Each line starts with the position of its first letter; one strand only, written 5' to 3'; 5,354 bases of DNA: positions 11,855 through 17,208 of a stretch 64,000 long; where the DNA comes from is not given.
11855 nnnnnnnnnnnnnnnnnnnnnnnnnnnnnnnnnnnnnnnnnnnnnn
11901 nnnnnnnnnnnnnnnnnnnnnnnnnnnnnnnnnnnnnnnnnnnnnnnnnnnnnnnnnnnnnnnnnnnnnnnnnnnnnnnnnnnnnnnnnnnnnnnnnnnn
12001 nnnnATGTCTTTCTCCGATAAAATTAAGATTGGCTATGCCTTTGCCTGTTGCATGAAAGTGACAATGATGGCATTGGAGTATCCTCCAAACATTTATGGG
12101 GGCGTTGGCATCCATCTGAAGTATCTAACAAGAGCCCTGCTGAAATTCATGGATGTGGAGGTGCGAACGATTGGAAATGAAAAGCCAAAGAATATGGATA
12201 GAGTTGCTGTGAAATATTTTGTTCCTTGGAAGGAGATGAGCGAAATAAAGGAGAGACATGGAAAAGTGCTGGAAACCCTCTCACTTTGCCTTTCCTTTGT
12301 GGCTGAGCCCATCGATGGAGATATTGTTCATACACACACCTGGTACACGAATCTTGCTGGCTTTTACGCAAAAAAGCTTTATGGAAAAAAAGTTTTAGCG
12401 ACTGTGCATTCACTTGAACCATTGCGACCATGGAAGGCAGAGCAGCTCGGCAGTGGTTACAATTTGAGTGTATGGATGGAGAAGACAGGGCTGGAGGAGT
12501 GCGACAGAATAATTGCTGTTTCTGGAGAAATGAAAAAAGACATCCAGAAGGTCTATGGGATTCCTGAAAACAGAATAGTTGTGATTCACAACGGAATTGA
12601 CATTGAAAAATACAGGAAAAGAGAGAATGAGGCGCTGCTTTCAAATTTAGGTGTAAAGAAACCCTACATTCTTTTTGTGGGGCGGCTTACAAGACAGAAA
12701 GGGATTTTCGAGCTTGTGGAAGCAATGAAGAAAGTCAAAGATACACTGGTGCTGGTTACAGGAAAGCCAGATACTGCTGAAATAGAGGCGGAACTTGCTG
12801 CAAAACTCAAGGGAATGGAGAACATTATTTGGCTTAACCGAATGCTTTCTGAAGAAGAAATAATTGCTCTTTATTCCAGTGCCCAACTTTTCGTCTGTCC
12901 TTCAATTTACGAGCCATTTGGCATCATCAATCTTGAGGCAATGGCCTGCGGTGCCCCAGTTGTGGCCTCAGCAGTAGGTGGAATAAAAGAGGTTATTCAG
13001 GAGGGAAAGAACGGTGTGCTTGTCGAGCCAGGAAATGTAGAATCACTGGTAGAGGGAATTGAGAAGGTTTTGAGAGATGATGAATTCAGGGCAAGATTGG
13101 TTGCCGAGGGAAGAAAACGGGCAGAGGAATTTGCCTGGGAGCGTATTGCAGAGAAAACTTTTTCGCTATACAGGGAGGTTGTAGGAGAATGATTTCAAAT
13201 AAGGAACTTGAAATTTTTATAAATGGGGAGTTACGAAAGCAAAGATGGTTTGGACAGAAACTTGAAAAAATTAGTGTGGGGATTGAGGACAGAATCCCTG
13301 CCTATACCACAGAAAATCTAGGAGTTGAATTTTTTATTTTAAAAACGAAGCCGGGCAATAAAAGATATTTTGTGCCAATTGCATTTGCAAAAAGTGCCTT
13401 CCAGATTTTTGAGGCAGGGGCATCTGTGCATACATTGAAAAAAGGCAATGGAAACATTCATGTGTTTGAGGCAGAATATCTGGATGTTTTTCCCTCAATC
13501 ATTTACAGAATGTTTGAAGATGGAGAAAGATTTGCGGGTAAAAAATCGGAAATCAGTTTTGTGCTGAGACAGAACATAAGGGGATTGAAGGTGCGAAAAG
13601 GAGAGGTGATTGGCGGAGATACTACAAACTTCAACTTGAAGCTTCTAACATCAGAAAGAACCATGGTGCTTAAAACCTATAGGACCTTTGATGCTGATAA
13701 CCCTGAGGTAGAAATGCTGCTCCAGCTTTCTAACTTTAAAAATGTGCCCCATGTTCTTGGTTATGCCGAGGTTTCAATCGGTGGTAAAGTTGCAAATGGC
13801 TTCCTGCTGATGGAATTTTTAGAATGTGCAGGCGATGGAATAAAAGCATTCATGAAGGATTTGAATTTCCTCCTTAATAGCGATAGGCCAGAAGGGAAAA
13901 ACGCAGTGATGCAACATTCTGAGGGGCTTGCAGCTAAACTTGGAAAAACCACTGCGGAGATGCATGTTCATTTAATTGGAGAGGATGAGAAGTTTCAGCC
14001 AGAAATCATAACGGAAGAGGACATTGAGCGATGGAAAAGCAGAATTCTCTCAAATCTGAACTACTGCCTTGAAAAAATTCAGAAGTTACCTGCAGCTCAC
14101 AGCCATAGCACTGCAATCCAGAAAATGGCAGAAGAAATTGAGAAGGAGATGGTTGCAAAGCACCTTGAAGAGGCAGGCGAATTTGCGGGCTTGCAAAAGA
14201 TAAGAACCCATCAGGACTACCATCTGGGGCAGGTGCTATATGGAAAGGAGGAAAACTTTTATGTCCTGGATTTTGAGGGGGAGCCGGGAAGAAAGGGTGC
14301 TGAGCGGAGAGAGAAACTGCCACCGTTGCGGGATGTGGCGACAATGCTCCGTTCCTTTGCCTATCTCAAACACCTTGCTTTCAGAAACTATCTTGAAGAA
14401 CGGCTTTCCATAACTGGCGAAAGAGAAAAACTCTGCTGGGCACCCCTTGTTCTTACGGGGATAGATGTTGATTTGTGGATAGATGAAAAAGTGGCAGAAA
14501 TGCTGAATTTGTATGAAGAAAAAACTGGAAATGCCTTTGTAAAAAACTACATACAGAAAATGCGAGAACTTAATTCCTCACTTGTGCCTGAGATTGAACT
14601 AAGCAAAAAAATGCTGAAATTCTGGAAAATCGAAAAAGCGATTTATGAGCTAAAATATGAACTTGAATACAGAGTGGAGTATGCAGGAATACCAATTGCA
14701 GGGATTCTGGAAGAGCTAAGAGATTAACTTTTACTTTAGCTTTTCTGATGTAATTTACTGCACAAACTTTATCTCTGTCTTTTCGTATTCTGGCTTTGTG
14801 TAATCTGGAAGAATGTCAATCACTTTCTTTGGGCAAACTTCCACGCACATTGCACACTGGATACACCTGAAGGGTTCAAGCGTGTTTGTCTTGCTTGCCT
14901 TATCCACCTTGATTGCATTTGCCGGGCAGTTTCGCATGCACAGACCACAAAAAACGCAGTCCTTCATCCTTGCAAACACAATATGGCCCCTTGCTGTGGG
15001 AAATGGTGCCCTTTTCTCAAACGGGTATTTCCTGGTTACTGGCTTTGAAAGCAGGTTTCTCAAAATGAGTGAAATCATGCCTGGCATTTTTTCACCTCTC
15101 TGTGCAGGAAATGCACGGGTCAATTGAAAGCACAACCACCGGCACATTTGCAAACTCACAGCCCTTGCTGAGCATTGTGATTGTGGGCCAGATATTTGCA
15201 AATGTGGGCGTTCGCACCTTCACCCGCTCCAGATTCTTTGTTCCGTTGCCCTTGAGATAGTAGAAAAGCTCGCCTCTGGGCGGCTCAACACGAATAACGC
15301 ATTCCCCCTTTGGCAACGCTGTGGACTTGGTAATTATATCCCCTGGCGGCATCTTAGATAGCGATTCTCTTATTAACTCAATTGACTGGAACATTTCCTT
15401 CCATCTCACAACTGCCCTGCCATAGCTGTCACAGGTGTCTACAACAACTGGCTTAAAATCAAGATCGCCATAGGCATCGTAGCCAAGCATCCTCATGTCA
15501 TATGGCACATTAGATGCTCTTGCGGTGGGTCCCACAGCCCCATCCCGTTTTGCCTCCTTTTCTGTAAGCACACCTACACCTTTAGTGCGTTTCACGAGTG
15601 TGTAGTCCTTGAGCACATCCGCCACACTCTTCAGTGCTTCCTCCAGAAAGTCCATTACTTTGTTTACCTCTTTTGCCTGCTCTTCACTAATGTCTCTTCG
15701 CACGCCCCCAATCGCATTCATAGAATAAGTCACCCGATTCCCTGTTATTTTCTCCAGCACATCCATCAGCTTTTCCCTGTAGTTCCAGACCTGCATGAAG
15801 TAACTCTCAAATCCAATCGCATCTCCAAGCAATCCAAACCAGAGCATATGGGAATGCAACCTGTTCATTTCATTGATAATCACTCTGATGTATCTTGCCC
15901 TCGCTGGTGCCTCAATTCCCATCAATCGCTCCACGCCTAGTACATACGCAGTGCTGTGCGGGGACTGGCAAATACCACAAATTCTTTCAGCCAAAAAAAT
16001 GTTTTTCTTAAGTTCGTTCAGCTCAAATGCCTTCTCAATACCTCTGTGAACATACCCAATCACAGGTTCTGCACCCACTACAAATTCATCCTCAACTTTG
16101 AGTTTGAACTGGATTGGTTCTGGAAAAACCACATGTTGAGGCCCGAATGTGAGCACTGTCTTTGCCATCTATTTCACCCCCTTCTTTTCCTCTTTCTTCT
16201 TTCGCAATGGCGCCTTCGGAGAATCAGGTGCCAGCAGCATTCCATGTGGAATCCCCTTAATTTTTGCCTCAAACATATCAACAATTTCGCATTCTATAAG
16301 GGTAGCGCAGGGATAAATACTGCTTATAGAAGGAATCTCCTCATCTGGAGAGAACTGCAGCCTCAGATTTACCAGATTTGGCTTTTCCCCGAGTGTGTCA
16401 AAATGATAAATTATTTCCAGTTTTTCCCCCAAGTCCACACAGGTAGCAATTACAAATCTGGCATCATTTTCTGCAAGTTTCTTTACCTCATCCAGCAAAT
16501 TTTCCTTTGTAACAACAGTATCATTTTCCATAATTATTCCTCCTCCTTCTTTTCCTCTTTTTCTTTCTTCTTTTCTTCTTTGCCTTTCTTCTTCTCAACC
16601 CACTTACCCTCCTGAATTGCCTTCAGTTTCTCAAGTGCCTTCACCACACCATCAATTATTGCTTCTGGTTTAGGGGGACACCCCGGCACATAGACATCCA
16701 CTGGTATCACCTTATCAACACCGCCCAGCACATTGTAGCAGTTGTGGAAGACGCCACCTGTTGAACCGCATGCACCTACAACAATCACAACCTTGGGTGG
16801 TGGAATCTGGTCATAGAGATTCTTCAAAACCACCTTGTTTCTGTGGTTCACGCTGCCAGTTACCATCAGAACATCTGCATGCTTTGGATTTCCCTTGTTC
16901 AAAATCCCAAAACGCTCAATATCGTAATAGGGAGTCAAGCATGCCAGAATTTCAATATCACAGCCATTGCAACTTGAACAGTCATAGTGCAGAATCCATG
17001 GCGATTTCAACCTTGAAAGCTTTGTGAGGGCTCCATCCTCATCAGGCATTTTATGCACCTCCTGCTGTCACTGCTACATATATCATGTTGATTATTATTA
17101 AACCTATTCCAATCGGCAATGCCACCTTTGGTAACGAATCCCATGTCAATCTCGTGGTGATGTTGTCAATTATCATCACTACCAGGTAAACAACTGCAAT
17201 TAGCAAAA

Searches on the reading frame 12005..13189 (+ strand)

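Call 39: search_protein_families(library=pfam, proteins=[window:12005-13189:+], max_evalue=0.0001)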
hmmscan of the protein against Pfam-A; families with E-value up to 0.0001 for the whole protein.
window:12005-13189:+ (395 aa): 7 families
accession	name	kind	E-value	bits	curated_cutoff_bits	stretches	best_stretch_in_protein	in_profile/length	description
PF00534.26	Glycos_transf_1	-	2e-45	154.9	26.4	1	215-372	11-172/172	Glycosyl transferases group 1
PF13692.12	Glyco_trans_1_4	-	7.7e-36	123.9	27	1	220-358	2-142/142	Glycosyl transferases group 1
PF13439.12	Glyco_transf_4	-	1.5e-27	97.2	28.5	1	31-202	1-170/170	Glycosyltransferase Family 4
PF20706.3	GT4-conflict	-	8.3e-16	58.4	26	1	63-383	46-383/385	Family 4 Glycosyltransferase in conflict systems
PF08323.17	Glyco_transf_5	-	1.6e-12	48.1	22.7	1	104-184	128-228/239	Starch synthase catalytic domain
PF13579.12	Glyco_trans_4_4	-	4.2e-12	47.1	29.7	1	32-197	1-158/158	Glycosyl transferase 4-like domain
PF13524.12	Glyco_trans_1_2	-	2.5e-10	40.9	25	1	278-383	32-140/144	Glycosyl transferase-like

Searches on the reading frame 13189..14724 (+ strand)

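Call 39: search_protein_families(library=pfam, proteins=[window:13189-14724:+], max_evalue=0.0001)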
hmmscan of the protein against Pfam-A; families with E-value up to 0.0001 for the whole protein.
window:13189-14724:+ (512 aa): 1 family
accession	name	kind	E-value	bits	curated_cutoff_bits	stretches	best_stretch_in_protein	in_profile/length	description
PF01636.29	APH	-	3.4e-06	27.4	23.2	1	139-363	3-195/239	Phosphotransferase enzyme family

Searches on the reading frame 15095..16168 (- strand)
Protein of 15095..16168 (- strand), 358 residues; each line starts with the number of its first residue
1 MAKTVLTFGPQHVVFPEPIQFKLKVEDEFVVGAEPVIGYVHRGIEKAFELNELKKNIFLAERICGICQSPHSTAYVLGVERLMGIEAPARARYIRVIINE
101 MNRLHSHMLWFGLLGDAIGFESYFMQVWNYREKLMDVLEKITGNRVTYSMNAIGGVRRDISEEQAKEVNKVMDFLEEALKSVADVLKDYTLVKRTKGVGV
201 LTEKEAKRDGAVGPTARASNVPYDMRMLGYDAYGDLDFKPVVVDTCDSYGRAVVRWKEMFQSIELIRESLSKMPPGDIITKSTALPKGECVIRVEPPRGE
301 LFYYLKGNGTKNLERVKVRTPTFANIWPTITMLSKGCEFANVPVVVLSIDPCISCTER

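Call 39: search_protein_families(library=pfam, proteins=[window:15095-16168:-], max_evalue=0.0001)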
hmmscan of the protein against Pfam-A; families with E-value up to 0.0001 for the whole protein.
window:15095-16168:- (358 aa): 2 families
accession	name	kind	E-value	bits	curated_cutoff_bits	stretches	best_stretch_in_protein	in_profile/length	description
PF00346.24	Complex1_49kDa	-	3.2e-59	200.7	24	2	118-282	2-168/271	Respiratory-chain NADH dehydrogenase, 49 Kd subunit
PF00374.24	NiFeSe_Hases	-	2.1e-13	50.5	25.8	1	42-111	1-70/508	Nickel-dependent hydrogenase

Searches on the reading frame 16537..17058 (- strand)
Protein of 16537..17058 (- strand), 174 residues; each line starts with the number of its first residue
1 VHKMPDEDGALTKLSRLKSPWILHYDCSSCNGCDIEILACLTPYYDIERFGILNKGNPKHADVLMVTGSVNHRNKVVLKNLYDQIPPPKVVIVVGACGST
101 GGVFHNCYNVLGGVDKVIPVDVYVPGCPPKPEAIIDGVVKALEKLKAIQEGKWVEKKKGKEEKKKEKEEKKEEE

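Call 40: search_protein_families(library=pfam, proteins=[window:16537-17058:-], max_evalue=0.0001)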
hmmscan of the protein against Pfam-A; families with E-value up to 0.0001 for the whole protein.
window:16537-17058:- (174 aa): 1 family
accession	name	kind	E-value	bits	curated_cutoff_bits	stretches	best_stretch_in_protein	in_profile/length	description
PF01058.29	Oxidored_q6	-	4.1e-32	111.1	27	1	30-140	1-127/128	NADH ubiquinone oxidoreductase, 20 Kd subunit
